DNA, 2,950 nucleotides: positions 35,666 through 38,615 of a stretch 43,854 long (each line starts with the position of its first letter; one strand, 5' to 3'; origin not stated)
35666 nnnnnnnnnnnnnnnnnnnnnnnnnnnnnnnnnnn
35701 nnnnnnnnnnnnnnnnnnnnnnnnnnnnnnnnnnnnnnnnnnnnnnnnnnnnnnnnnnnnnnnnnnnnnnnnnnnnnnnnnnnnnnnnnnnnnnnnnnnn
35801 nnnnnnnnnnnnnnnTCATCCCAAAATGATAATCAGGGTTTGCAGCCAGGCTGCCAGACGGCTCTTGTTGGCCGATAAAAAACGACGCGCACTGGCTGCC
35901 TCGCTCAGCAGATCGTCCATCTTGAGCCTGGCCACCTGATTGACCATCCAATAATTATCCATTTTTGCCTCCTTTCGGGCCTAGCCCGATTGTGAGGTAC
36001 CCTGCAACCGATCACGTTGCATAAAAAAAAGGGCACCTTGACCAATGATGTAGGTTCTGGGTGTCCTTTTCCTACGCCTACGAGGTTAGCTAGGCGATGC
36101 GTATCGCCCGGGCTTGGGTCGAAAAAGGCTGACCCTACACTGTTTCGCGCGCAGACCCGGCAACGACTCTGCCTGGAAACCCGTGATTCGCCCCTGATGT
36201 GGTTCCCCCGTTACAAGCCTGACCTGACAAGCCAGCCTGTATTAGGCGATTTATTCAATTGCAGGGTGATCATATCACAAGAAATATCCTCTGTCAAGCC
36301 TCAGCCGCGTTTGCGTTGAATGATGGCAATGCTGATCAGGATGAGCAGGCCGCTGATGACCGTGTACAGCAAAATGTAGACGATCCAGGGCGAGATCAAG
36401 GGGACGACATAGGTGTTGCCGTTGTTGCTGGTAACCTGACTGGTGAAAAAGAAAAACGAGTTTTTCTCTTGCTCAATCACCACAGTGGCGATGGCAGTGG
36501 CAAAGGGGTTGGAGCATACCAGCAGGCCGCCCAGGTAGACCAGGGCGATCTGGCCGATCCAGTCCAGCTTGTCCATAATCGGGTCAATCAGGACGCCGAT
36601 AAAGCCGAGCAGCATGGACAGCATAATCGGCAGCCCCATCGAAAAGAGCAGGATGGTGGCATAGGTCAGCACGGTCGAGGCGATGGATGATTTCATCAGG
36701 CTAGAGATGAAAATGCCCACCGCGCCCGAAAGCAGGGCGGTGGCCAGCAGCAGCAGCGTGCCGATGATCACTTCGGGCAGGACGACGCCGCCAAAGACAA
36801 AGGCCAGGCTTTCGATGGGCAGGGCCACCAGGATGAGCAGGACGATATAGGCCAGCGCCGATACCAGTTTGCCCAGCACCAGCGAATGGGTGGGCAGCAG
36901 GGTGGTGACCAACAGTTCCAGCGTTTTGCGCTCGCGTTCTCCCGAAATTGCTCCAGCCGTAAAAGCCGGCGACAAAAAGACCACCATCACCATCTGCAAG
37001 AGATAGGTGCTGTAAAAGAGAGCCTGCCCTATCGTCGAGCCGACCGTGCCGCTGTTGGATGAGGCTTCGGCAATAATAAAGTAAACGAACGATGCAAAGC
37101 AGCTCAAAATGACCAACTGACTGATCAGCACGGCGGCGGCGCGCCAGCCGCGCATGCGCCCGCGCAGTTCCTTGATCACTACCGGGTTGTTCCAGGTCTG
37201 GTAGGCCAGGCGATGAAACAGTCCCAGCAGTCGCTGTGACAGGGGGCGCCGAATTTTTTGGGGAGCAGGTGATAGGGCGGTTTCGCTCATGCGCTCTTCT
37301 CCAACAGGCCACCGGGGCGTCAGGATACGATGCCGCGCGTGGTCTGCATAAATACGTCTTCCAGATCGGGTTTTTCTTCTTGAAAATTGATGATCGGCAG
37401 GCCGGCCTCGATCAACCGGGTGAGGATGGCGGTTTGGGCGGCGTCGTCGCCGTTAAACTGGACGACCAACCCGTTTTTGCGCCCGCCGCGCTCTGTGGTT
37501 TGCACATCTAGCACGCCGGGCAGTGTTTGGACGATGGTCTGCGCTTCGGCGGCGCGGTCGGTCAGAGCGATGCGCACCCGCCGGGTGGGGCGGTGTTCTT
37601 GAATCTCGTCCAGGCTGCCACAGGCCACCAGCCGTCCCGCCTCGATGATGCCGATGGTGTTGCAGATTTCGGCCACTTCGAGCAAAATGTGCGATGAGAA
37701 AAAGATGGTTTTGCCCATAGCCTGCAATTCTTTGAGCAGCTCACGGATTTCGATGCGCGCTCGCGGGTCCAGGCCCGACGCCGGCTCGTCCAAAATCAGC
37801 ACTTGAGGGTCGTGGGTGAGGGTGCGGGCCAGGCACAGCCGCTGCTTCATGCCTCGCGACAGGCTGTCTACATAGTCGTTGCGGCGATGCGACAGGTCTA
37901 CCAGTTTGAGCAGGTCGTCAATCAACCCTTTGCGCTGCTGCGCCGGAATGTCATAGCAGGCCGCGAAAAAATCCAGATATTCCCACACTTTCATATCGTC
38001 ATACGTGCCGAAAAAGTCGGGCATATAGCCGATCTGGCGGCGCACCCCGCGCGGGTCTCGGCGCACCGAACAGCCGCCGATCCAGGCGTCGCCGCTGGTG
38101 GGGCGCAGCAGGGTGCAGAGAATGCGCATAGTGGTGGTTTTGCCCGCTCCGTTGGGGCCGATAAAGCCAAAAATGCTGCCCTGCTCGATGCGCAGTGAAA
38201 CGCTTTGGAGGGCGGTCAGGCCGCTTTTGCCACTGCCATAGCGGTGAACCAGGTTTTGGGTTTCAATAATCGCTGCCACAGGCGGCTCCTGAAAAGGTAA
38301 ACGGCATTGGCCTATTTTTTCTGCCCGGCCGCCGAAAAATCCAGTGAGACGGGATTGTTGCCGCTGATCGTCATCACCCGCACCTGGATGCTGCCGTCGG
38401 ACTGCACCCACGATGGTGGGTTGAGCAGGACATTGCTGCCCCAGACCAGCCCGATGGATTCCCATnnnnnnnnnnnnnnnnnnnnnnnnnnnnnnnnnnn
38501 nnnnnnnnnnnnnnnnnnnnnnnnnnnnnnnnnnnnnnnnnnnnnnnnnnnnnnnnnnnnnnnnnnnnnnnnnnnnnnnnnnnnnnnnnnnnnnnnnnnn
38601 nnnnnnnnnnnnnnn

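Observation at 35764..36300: Self-contained minus-strand unit: consensus promoter, 300-nt structured leader with terminator + U8, 48-aa ORF, strong terminator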

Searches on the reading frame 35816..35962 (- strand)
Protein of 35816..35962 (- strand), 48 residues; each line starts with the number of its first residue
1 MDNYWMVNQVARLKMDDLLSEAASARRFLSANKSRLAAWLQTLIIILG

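Call 8: search_protein_families(library=pfam, proteins=[window:35816-35962:-], max_evalue=0.1)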
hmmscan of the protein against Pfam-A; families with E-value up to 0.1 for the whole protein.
window:35816-35962:- (48 aa): 0 families

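Call 9: find_homologous_proteins(query=window:35819-35962:-, max_evalue=10)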
Query window:35819-35962:- (48 aa): 1 proteins with E <= 10 among 1 candidates.
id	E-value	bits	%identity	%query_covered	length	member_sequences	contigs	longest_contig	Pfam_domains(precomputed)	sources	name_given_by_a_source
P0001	1.4e-21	91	98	100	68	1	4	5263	-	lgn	-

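Call 11: find_encoding_contigs(protein=P0001, flank=5000, max_places=6)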
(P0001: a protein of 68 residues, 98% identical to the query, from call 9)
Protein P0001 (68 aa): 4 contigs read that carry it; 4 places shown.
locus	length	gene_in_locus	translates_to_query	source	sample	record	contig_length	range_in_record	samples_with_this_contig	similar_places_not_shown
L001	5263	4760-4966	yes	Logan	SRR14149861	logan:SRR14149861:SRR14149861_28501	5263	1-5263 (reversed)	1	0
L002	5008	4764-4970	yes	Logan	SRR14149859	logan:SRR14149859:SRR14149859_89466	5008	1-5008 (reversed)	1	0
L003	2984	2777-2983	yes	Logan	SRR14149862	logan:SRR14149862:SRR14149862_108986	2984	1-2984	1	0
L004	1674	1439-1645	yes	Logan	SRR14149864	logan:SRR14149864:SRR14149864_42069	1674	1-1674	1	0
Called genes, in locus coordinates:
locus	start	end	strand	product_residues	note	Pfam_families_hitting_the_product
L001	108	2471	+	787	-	-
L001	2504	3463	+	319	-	PF00005:ABC_tran, PF13304:AAA_21, PF13732:DrrA1-3_C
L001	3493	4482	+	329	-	PF12679:ABC2_membrane_2, PF12698:ABC2_membrane_3 (weak)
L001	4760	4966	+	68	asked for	-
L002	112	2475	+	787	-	-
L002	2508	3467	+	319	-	PF00005:ABC_tran, PF13304:AAA_21, PF13732:DrrA1-3_C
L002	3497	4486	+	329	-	PF12679:ABC2_membrane_2, PF12698:ABC2_membrane_3 (weak)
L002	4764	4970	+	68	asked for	-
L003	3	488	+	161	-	?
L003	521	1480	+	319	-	PF00005:ABC_tran, PF13304:AAA_21, PF13732:DrrA1-3_C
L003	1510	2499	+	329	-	PF12679:ABC2_membrane_2, PF12698:ABC2_membrane_3 (weak)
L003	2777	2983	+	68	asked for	?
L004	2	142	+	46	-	?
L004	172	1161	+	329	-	PF12679:ABC2_membrane_2, PF12698:ABC2_membrane_3 (weak)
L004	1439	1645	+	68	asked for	-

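Call 17: search_protein_representatives(protein=window:35819-35962:-)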
Query: 48 residues. Proteins with E-value up to 0.001 (for the whole library): 4; up to 1e-10: 2; up to 1e-30: 0. The best 4 are listed.
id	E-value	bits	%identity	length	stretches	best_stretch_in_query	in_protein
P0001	4.6e-22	91.4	98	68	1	1-48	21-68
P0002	4.0e-12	60.9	65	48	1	1-48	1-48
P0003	3.2e-05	39.7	50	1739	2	17-37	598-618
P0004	8.9e-04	35.3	38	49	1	1-48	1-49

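Call 19: find_encoding_contigs(protein=P0002, flank=5000, max_places=6)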
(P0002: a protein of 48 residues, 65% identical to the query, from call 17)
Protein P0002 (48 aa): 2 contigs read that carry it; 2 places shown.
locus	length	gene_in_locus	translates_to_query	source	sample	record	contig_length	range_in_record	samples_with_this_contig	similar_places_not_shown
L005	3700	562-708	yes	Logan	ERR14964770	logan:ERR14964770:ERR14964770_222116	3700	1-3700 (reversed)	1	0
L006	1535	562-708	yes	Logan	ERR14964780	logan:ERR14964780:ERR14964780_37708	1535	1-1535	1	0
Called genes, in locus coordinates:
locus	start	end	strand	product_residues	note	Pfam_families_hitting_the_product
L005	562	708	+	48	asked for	-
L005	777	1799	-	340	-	PF01408:GFO_IDH_MocA, PF22725:GFO_IDH_MocA_C3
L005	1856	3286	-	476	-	PF01637:ATPase_2, PF13191:AAA_16 (weak), PF13173:AAA_14 (weak), PF03008:DUF234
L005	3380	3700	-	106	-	?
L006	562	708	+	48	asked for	-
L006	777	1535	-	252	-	?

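Call 20: find_encoding_contigs(protein=P0004, flank=5000, max_places=6)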
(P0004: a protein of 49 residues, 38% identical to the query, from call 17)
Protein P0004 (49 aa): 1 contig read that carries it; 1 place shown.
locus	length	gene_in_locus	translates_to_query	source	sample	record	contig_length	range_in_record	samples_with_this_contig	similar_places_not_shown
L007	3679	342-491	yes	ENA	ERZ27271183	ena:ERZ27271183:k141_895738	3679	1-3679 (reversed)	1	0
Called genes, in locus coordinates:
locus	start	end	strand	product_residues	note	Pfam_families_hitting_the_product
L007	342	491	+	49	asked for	-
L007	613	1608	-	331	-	PF01408:GFO_IDH_MocA, PF22725:GFO_IDH_MocA_C3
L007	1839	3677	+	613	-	?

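Call 26: find_related_loci(query=A2, collection=genome_contigs, flank=3000)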
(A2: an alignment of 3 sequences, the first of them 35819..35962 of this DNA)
Query A2 (48 aa) in genome_contigs; peptide patterns used: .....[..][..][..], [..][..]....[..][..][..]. (x = any residue, [..] = any of these).
47 stretches matched a pattern, but none encodes a relative of the query by tblastn (E <= 1e-3).

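Call 28: find_related_loci(query=A2, collection=metagenome_contigs, flank=3000)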
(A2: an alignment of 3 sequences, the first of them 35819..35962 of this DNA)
Query A2 (48 aa) in metagenome_contigs; peptide patterns used: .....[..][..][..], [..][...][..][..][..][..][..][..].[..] (x = any residue, [..] = any of these).
551 stretches matched a pattern, but none encodes a relative of the query by tblastn (E <= 1e-3).

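Call 48: find_homologous_proteins(query=A3, max_evalue=10)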
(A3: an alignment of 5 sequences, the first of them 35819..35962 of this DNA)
Query A3 (5 sequences) (48 aa, profile of the alignment): 7 proteins with E <= 10 among 11 candidates.
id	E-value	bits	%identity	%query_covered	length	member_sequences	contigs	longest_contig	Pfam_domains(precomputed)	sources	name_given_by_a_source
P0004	4.4e-24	102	37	100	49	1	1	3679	-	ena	-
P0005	1.2e-23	101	43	100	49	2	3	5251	-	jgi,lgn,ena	jgi:hypothetical protein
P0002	5.1e-23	99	65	100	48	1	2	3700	-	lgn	-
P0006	2.4e-21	93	39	100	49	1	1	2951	-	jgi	jgi:hypothetical protein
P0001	3.1e-21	93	98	100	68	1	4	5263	-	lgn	-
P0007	6.0e-20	89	31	98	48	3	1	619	-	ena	-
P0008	3.0e-18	84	49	100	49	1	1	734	-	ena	-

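Call 50: find_encoding_contigs(protein=P0005, flank=5000, max_places=4)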
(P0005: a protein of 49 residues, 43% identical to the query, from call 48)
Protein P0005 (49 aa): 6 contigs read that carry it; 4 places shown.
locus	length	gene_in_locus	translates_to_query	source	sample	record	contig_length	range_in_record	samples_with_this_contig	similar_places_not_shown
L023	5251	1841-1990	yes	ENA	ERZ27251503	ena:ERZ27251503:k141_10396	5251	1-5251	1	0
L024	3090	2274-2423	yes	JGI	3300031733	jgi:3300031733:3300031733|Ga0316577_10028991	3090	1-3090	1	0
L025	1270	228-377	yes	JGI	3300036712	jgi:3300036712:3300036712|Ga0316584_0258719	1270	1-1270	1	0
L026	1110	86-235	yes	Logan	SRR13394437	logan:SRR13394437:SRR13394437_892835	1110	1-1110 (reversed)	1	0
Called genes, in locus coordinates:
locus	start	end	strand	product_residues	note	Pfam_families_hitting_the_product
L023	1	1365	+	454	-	?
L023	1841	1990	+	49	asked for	-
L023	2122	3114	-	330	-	PF01408:GFO_IDH_MocA, PF22725:GFO_IDH_MocA_C3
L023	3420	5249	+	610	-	?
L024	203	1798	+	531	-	PF06415:iPGM_N, PF01676:Metalloenzyme, PF01663:Phosphodiest, PF01676:Metalloenzyme, PF06415:iPGM_N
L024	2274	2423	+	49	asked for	-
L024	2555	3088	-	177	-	?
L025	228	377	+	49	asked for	-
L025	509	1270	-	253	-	?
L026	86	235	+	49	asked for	-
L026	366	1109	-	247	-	?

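Call 51: find_encoding_contigs(protein=P0006, flank=5000, max_places=3)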
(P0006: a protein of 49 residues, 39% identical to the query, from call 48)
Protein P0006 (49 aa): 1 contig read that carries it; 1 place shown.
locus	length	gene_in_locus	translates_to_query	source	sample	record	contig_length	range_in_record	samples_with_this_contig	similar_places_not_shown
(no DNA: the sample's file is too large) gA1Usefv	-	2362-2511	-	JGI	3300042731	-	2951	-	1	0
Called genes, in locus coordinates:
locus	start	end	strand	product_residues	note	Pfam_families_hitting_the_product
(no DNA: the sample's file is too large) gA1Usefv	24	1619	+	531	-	PF06415:iPGM_N, PF01676:Metalloenzyme, PF01663:Phosphodiest, PF01676:Metalloenzyme, PF06415:iPGM_N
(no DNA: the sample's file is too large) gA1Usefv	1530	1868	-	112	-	-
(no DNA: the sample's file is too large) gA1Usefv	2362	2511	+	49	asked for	-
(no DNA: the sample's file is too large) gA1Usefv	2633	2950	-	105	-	?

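Call 52: find_encoding_contigs(protein=P0007, flank=5000, max_places=3)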
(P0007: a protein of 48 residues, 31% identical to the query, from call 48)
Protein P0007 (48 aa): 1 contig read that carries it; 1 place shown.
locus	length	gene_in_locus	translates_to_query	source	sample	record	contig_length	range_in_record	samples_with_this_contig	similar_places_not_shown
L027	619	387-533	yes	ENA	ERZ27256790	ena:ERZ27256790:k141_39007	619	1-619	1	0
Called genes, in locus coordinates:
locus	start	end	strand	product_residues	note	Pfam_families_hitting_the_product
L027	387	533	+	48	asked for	-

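Call 53: find_encoding_contigs(protein=P0008, flank=5000, max_places=3)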
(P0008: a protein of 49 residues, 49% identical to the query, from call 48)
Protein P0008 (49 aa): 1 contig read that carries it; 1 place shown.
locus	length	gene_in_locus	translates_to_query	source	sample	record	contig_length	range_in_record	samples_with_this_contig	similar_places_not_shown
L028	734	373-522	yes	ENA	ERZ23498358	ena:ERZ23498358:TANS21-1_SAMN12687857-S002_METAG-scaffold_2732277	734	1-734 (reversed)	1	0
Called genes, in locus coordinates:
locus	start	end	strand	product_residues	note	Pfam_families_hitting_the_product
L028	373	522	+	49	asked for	-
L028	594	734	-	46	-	?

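Call 63: search_protein_families(library=ncbifam, proteins=[window:35816-35962:-, P0005, P0007], max_evalue=0.01)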
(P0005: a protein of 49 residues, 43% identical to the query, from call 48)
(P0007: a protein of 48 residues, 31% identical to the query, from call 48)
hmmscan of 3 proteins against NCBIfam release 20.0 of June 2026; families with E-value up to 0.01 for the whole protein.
window:35816-35962:- (48 aa): 0 families

P0005 (49 aa): 0 families

P0007 (48 aa): 0 families

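Call 81: predict_structure(alignment_id=A4)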
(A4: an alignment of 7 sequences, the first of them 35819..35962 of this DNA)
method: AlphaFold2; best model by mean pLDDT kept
length: 48 residues; sequences in the alignment: 7
mean_pLDDT: 70.4   pTM: 0.27
mean pLDDT of the five models: 70.4, 68.0, 67.2, 66.6, 62.3
residues with pLDDT >= 90: 0; 70-90: 27; 50-70: 21; < 50: 0
segments of 3 or more residues with pLDDT < 50: none
pLDDT, mean of each block of 10 residues (from residue 1): 71 73 65 68 77
secondary structure, 60 per line:
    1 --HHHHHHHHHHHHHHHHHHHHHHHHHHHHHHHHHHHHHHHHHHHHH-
elements in order: H3-47

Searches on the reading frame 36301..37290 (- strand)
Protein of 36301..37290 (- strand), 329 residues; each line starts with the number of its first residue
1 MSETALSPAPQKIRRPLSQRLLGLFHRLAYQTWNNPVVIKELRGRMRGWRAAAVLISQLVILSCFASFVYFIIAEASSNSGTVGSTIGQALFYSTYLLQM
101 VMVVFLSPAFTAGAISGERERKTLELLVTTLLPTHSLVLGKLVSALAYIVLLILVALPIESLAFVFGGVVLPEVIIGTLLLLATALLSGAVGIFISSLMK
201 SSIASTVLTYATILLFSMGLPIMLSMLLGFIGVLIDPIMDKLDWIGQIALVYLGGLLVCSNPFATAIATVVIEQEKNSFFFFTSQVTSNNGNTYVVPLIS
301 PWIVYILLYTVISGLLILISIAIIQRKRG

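Call 8: search_protein_families(library=pfam, proteins=[window:36301-37290:-], max_evalue=0.1)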
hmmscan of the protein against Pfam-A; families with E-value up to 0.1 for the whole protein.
window:36301-37290:- (329 aa): 3 families
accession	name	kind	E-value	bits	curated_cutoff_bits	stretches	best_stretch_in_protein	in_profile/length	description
PF12679.13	ABC2_membrane_2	-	1e-07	32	27.2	1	37-230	3-209/283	ABC-2 family transporter protein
PF12698.13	ABC2_membrane_3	-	0.00094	18.8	31.6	1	93-318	162-346/347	ABC-2 family transporter protein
PF16710.10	CTXphi_pIII-N1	-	0.084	13.4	27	0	96-125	3-32/111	N-terminal N1 domain of Vibrio phage CTXphi pIII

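Call 63: search_protein_families(library=ncbifam, proteins=[window:36301-37290:-], max_evalue=0.01)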
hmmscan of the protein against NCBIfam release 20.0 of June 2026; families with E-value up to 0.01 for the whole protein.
window:36301-37290:- (329 aa): 2 families
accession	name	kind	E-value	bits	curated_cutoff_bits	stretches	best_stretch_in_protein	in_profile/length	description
TIGR03518.1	ABC_perm_GldF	equivalog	1.1e-07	32.1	288.5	1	93-224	51-186/240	gliding motility-associated ABC transporter permease subunit GldF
NF038293.1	permease_SagH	equivalog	0.0018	17.1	450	1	100-217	185-300/370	SagH family ABC transporter permease subunit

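Call 74: list_cluster_members(proteins=[window:36304-37290:-, window:21779-22852:+, window:17454-18722:+, window:33910-35517:-])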
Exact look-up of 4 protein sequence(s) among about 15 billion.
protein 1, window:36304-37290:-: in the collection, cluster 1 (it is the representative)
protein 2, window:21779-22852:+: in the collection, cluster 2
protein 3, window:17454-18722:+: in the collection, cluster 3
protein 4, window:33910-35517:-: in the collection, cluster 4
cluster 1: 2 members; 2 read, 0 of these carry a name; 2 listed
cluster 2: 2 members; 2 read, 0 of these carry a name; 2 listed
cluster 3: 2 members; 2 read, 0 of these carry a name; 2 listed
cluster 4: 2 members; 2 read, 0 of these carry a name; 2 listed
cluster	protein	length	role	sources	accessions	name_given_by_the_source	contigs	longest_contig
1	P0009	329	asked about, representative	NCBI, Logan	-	-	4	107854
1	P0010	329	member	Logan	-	-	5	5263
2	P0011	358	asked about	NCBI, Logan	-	-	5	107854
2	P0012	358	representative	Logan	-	-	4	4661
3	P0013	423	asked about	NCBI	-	-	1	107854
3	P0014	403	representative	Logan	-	-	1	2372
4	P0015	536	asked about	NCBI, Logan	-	-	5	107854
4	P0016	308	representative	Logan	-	-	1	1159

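Call 75: find_encoding_contigs(protein=window:36304-37290:-, flank=3000, max_places=3)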
Protein window:36304-37290:- (329 aa): 4 contigs read that carry it; 2 places shown.
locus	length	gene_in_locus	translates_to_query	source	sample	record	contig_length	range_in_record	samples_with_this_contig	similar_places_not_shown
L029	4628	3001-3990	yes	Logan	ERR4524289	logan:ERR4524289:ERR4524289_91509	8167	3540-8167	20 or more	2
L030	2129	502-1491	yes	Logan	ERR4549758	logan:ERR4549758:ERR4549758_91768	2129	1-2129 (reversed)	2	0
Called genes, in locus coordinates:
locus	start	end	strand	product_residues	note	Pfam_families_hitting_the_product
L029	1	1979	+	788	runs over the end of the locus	-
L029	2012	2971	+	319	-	PF00005:ABC_tran, PF13304:AAA_21, PF13732:DrrA1-3_C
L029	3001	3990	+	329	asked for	PF12679:ABC2_membrane_2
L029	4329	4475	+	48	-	-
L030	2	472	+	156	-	?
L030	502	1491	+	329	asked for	PF12679:ABC2_membrane_2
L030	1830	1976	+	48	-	-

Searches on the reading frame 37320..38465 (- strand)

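Call 8: search_protein_families(library=pfam, proteins=[window:37320-38465:-], max_evalue=0.1)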
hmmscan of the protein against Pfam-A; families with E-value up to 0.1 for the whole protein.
window:37320-38465:- (381 aa): 11 families
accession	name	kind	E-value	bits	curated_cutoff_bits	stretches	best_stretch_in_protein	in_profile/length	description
PF00005.33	ABC_tran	-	2.1e-29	103.3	25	1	86-229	1-136/137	ABC transporter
PF13304.12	AAA_21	-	9.2e-16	59.2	27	2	187-264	223-303/304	AAA domain, putative AbiEii toxin, Type IV TA system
PF13732.12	DrrA1-3_C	-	1.1e-11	45.7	27.4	1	283-376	1-81/81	ATP-binding protein DrrA1-3-like, C-terminal domain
PF13401.12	AAA_22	-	0.0002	22.1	27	1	99-248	8-105/130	AAA domain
PF13476.12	AAA_23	-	0.0085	17.2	27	1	97-120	20-43/201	AAA domain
PF00004.35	AAA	-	0.02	15.8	21.2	0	101-119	3-21/131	ATPase family associated with various cellular activities (AAA)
PF13555.12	AAA_29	-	0.032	14.4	27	0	90-124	16-50/61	P-loop containing region of AAA domain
PF13175.12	AAA_15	-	0.042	13.9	32.1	0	98-122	25-49/374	AAA ATPase domain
PF03215.21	Rad17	-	0.077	13.4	23.8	0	85-138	34-86/186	Rad17 P-loop domain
PF13604.12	AAA_30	-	0.09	12.9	27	0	98-121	20-43/191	AAA domain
PF02463.25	SMC_N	-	0.099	12.5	40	0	201-252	136-191/220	RecF/RecN/SMC N terminal domain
